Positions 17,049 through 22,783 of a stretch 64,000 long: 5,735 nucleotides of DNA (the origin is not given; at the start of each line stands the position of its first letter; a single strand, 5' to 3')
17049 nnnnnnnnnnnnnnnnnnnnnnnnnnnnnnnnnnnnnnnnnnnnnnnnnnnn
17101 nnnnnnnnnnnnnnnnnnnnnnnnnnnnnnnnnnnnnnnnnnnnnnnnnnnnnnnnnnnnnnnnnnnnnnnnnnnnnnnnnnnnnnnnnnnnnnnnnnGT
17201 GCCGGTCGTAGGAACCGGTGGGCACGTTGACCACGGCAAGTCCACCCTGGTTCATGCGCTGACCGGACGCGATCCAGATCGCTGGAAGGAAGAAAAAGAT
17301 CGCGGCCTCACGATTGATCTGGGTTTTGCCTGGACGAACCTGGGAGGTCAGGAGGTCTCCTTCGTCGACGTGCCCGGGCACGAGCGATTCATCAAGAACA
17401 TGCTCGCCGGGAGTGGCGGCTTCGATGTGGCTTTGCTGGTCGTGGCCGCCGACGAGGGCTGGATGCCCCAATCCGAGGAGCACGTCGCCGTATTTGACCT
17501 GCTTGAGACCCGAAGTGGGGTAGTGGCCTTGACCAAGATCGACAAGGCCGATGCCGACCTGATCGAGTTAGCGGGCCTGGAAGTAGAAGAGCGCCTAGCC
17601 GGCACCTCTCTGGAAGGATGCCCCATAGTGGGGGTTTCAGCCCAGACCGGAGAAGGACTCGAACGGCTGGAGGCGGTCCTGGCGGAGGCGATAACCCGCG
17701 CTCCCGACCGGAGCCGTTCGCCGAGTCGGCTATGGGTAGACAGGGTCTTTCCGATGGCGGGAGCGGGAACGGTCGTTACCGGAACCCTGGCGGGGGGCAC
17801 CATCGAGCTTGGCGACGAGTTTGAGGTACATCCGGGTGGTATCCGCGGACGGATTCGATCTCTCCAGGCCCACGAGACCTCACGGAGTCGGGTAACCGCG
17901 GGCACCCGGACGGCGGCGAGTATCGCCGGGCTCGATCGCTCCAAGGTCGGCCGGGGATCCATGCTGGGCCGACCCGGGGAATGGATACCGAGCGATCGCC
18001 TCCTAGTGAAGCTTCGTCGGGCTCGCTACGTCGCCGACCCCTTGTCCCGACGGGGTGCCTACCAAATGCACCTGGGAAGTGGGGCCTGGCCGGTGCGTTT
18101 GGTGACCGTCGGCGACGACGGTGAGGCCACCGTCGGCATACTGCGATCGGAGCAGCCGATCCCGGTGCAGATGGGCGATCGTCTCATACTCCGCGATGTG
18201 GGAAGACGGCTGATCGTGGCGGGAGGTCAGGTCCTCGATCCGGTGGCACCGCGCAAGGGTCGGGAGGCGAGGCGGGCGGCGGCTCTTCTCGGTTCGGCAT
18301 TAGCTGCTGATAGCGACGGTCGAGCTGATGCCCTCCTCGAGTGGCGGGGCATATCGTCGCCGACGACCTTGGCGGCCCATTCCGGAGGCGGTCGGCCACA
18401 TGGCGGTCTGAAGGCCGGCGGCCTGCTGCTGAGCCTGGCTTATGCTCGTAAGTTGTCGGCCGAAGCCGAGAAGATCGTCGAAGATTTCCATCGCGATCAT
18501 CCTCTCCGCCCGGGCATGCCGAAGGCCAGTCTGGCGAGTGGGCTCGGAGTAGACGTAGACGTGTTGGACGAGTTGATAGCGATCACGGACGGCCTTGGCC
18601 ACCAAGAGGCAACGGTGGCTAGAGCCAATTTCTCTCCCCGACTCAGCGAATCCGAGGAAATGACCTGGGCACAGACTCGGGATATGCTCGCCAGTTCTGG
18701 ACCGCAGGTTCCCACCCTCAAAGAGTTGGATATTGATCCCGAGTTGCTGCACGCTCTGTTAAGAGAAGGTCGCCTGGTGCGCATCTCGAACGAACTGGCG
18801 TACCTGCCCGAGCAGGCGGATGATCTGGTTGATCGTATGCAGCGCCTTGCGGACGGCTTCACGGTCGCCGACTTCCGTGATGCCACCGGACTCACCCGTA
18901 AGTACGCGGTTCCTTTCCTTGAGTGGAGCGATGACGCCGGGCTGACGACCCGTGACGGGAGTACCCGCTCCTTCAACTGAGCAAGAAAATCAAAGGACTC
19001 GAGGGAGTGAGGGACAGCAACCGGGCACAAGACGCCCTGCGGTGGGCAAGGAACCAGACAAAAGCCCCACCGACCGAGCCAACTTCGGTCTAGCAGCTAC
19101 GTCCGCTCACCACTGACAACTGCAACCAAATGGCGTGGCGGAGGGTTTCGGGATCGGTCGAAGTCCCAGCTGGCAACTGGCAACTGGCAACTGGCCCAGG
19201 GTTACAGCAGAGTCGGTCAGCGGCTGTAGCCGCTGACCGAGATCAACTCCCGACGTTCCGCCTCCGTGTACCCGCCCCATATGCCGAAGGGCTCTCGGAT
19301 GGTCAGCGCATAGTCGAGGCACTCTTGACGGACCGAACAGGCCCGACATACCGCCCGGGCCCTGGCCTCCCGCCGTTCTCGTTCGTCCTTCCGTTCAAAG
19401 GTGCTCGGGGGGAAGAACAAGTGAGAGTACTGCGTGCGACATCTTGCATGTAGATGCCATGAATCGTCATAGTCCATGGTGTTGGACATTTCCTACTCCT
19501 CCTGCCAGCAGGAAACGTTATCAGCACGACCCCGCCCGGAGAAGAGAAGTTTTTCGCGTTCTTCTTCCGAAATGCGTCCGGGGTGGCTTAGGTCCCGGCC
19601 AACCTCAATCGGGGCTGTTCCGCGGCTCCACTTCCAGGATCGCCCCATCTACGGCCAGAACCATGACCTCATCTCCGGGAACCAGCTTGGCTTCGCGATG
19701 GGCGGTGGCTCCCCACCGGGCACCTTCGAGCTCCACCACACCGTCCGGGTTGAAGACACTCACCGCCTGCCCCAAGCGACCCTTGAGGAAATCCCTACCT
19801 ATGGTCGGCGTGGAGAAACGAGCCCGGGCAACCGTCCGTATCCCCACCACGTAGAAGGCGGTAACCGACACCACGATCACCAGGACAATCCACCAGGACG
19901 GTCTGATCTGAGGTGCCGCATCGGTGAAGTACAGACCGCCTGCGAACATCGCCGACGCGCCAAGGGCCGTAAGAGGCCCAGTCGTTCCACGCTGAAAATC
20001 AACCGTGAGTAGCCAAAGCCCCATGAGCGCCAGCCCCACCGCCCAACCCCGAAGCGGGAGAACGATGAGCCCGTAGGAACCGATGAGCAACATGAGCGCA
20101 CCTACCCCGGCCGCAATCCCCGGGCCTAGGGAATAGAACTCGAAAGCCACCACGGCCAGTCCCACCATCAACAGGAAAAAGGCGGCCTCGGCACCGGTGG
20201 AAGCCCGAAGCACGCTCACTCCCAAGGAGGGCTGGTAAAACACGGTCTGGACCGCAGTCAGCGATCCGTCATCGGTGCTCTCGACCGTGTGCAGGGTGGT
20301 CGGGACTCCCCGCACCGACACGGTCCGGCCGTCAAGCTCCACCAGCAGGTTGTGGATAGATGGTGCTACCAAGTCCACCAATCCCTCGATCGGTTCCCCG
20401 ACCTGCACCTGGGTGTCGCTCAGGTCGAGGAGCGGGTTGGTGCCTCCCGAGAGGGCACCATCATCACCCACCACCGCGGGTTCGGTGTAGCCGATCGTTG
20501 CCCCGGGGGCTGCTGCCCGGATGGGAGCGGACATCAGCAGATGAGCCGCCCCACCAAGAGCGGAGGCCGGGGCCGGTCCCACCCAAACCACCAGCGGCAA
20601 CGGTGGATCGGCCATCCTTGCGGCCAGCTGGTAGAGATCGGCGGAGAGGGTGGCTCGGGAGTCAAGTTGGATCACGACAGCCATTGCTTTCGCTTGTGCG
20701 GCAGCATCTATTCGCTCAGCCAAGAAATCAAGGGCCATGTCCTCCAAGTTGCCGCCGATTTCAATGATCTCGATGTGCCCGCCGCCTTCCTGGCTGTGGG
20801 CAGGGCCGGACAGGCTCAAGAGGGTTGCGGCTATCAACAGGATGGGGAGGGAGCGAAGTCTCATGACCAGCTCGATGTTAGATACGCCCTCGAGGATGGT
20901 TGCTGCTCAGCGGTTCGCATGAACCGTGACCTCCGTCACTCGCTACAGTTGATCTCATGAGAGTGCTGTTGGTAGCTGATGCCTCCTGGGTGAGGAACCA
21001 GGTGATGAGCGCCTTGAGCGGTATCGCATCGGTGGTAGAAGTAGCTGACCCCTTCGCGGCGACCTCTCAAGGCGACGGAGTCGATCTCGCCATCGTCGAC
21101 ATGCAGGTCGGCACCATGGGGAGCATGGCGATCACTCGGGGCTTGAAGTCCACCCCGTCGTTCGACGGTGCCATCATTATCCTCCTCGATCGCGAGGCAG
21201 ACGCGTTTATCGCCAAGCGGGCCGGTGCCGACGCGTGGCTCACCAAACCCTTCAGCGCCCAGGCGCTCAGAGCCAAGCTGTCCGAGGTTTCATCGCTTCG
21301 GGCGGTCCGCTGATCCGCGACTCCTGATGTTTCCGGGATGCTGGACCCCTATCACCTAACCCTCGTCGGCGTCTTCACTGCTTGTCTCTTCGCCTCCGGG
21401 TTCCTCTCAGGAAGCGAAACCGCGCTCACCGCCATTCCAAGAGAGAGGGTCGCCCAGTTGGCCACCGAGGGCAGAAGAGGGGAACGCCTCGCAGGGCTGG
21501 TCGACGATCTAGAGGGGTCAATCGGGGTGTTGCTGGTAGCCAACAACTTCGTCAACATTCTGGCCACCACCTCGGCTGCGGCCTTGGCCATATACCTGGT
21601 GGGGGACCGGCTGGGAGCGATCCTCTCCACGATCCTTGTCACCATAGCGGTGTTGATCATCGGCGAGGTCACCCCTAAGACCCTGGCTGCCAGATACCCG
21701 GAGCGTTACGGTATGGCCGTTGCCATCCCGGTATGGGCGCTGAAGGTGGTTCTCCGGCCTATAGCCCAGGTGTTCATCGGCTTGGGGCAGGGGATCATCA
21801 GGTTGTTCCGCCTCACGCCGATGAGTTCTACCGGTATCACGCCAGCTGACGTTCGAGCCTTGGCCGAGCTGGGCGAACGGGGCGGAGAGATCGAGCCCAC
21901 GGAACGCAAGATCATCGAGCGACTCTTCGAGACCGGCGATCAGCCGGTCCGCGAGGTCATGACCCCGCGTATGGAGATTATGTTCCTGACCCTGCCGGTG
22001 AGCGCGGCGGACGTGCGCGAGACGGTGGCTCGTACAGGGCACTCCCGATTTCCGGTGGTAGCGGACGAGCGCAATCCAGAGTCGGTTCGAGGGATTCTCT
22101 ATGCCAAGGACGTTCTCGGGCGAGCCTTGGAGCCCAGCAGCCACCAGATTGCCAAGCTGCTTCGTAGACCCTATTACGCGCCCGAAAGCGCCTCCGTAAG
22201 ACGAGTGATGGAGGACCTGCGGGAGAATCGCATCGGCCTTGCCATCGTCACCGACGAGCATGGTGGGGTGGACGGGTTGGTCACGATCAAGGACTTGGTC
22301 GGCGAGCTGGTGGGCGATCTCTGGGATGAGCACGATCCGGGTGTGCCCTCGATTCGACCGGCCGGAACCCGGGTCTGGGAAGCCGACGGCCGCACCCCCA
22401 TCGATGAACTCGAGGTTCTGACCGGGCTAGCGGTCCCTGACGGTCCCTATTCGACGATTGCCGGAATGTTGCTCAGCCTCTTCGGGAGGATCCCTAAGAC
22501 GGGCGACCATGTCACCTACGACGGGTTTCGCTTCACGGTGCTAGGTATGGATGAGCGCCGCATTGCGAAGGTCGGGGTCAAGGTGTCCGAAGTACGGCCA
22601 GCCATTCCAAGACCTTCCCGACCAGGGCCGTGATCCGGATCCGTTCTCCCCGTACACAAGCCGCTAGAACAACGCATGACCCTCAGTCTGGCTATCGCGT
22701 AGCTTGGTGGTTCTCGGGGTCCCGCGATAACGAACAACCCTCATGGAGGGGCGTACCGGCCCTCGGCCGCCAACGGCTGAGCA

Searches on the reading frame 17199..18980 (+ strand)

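Call 36: search_protein_families(library=pfam, proteins=[window:17199-18980:+], max_evalue=0.00001)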
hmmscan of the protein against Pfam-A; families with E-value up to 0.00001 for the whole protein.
window:17199-18980:+ (593 aa): 5 families
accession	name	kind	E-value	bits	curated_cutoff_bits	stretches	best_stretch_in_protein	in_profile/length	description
PF00009.33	GTP_EFTU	-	7.1e-30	104.4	26.5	1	4-163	6-184/188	Elongation factor Tu GTP binding domain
PF09107.17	SelB-wing_3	-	1e-14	54.2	23.2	1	552-590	7-45/47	Elongation factor SelB, winged helix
PF09106.17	SelB-wing_2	-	2e-07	31.4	22.3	1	426-455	3-34/57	Elongation factor SelB, winged helix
PF01926.29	MMR_HSR1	-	6.4e-07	29.9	21.9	1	5-97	3-98/113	50S ribosome-binding GTPase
PF25461.1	Beta-barrel_SelB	-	8.7e-07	29.6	27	1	280-352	12-80/80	Selenocysteine-specific elongation factor, beta-barrel domain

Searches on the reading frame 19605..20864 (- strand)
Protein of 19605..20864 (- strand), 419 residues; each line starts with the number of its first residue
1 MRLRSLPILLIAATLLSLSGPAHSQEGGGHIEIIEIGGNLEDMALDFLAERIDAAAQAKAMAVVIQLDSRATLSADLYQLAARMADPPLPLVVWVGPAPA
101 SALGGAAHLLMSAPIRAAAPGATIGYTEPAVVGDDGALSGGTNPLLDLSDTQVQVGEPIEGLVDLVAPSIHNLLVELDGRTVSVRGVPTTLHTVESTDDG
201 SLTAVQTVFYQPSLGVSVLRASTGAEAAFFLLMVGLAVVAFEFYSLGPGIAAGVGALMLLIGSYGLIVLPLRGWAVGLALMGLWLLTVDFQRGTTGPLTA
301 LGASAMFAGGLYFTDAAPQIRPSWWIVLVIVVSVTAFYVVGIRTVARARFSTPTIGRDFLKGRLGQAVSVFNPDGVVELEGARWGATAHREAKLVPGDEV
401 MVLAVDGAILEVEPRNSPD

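Call 36: search_protein_families(library=pfam, proteins=[window:19605-20864:-], max_evalue=0.00001)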
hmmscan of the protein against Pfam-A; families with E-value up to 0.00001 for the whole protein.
window:19605-20864:- (419 aa): 2 families
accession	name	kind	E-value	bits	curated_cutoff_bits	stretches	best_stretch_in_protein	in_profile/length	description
PF24961.1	NfeD_membrane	-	2e-13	50.8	26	1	228-340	3-117/119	NfeD integral membrane domain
PF01957.25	NfeD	-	3.1e-10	40.5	29.1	1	360-414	4-57/57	NfeD-like C-terminal, partner-binding domain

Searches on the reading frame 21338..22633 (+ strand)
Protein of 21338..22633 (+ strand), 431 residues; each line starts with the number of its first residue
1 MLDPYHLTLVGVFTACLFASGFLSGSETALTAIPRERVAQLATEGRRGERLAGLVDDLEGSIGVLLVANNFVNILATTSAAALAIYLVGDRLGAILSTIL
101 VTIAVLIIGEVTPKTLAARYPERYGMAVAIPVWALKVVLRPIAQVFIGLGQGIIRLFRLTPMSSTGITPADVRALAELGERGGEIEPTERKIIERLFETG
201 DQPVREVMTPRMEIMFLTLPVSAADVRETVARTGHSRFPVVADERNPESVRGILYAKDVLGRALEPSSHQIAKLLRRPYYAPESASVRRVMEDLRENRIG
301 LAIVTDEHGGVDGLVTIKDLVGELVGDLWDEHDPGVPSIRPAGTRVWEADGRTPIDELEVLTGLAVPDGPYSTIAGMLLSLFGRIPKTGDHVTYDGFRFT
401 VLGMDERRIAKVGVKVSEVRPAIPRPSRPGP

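Call 37: search_protein_families(library=pfam, proteins=[window:21338-22633:+], max_evalue=0.00001)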
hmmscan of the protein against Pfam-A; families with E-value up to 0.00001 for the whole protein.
window:21338-22633:+ (431 aa): 3 families
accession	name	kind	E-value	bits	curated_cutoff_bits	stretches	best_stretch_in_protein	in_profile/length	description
PF01595.25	CNNM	-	2.7e-40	138.4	28.4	1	13-189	3-181/181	Cyclin M transmembrane N-terminal domain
PF03471.22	CorC_HlyC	-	6.6e-24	84.2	27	1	344-416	5-79/81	Transporter associated domain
PF00571.33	CBS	-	1.9e-14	54.1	24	1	276-325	7-56/57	CBS domain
